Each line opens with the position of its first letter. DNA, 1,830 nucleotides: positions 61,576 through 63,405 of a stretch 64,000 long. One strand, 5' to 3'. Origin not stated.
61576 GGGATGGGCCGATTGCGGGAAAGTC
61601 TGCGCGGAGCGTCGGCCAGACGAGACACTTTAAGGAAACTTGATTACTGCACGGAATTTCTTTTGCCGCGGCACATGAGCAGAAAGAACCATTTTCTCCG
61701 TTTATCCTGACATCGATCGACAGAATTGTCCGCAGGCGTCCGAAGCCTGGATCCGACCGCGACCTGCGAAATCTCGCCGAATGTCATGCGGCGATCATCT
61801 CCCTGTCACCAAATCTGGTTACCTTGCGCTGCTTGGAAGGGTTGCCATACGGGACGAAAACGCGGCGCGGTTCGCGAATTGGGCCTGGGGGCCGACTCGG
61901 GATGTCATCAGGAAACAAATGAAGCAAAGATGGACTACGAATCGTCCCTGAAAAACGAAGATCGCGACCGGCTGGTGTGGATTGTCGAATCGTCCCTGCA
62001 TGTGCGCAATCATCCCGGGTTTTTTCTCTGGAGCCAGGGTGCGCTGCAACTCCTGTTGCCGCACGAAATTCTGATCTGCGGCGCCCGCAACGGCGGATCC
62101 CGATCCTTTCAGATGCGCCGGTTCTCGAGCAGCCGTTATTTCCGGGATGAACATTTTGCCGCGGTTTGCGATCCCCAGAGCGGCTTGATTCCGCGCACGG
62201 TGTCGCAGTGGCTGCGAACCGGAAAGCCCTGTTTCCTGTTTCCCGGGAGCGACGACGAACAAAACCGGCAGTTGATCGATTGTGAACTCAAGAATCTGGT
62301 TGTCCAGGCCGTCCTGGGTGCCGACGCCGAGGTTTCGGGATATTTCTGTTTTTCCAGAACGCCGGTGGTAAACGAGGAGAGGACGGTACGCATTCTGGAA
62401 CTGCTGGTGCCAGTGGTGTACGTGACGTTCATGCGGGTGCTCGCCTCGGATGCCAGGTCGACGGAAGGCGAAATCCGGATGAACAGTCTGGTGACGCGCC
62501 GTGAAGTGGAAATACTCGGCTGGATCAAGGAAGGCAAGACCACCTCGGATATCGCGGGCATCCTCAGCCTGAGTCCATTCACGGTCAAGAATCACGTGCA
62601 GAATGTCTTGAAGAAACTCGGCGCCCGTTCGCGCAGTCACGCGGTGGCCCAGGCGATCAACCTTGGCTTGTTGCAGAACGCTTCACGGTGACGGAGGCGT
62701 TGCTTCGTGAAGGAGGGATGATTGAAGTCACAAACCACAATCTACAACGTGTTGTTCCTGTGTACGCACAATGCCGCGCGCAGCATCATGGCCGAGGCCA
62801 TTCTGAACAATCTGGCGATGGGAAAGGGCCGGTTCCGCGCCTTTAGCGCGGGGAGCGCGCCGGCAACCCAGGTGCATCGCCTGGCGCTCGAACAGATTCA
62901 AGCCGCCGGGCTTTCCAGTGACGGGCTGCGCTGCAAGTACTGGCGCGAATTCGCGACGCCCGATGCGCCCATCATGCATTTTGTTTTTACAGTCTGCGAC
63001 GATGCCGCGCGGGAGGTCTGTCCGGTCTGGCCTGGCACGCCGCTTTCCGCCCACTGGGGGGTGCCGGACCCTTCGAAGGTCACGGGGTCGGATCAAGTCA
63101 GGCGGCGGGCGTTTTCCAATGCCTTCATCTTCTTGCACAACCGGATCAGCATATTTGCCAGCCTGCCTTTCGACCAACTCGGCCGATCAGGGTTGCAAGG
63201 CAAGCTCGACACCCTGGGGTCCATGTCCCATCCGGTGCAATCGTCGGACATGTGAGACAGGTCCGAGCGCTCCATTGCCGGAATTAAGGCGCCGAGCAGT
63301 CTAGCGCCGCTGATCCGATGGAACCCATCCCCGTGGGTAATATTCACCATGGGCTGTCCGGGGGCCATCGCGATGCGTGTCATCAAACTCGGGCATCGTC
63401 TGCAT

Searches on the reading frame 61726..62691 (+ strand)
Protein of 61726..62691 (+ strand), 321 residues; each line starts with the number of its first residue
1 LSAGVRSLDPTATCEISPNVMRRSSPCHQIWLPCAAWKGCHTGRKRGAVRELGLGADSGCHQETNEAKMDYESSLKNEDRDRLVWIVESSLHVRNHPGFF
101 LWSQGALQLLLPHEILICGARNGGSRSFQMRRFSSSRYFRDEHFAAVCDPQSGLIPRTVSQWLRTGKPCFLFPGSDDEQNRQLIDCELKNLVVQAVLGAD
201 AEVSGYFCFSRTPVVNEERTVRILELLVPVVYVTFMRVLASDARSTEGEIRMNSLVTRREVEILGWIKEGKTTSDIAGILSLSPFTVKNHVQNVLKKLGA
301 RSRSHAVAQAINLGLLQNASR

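Call 6: search_protein_families(library=ncbifam, proteins=[window:61726-62691:+], max_evalue=0.01)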
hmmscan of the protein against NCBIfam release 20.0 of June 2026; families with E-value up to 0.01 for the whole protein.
window:61726-62691:+ (321 aa): 22 families
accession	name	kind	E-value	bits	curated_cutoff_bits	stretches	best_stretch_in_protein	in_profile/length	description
TIGR03020.2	EpsA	equivalog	7.6e-61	205.9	170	1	76-311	2-246/247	XrtB/PEP-CTERM-associated transcriptional regulator EpsA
NF047402.1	TransRegVisN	equivalog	1.2e-13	50.9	250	1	239-313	169-243/246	transcriptional regulator VisN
TIGR03541.1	reg_near_HchA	equivalog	1.4e-13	50.9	215.6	1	224-314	146-230/232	PA1136 family autoinducer-binding transcriptional regulator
NF007561.1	PRK10188.1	equivalog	2e-11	43.7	350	1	201-315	127-239/240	quorum-sensing transcriptional regulator SdiA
NF047785.1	respo_reg_MadR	equivalog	4.7e-10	39.2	300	1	244-316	137-209/209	MadR family response regulator transcription factor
NF003420.0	PRK04841.1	equivalog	2.1e-09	36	537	1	253-314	836-897/903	HTH-type transcriptional regulator MalT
NF007505.1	PRK10100.1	equivalog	1.2e-08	34.9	250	1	241-310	130-199/204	biofilm master transcriptional regulator CsgD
NF052366.1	photon_PedR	equivalog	1.4e-08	34.8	120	1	256-314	3-61/74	photosynthetic electron transport-dependent transcriptional regulator PedR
NF007935.0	PRK10651.1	equivalog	4.4e-08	32.6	250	1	236-307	135-207/216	two-component system response regulator NarL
NF007708.0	PRK10403.1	equivalog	1e-07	31.7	343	1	253-307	151-205/215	nitrate/nitrite response regulator protein NarP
NF011896.0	PRK15369.1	equivalog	6.1e-07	29.2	242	1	247-315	141-209/211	two component system response regulator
NF052445.1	RespRegMctR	equivalog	8.3e-07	28.6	300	1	250-315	139-204/205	two-component system response regulator MctR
NF041232.1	BagY_FevT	exception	1.5e-06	27.3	700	1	256-309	297-350/367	LuxR family transcriptional regulator BagY/FevT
NF041673.1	transregRamA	equivalog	5.7e-05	22.3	500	1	252-316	215-279/280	acetate metabolism transcriptional regulator RamA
NF047403.1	TransRegVisR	equivalog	0.00014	21.4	300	1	204-315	114-218/220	transcriptional regulator VisR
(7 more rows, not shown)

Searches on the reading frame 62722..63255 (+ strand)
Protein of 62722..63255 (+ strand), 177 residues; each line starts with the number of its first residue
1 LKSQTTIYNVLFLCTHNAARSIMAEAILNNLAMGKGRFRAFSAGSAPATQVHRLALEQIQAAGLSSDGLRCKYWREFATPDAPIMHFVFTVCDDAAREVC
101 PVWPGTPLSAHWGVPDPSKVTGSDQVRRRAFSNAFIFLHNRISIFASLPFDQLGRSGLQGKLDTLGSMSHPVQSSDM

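Call 6: search_protein_families(library=ncbifam, proteins=[window:62722-63255:+], max_evalue=0.01)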
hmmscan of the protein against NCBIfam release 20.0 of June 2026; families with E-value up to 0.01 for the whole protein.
window:62722-63255:+ (177 aa): 3 families
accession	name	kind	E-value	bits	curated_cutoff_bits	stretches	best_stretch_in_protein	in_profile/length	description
TIGR02691.1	arsC_pI258_fam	equivalog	9e-11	42.1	174.3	1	10-134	1-118/129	arsenate reductase (thioredoxin)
NF010053.0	PRK13530.1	subfamily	9.8e-09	35.7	215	1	10-124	6-113/133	arsenate reductase (thioredoxin)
TIGR02689.1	ars_reduc_gluta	equivalog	1.8e-06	28.1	157.6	1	9-117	2-103/126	arsenate reductase, glutathione/glutaredoxin type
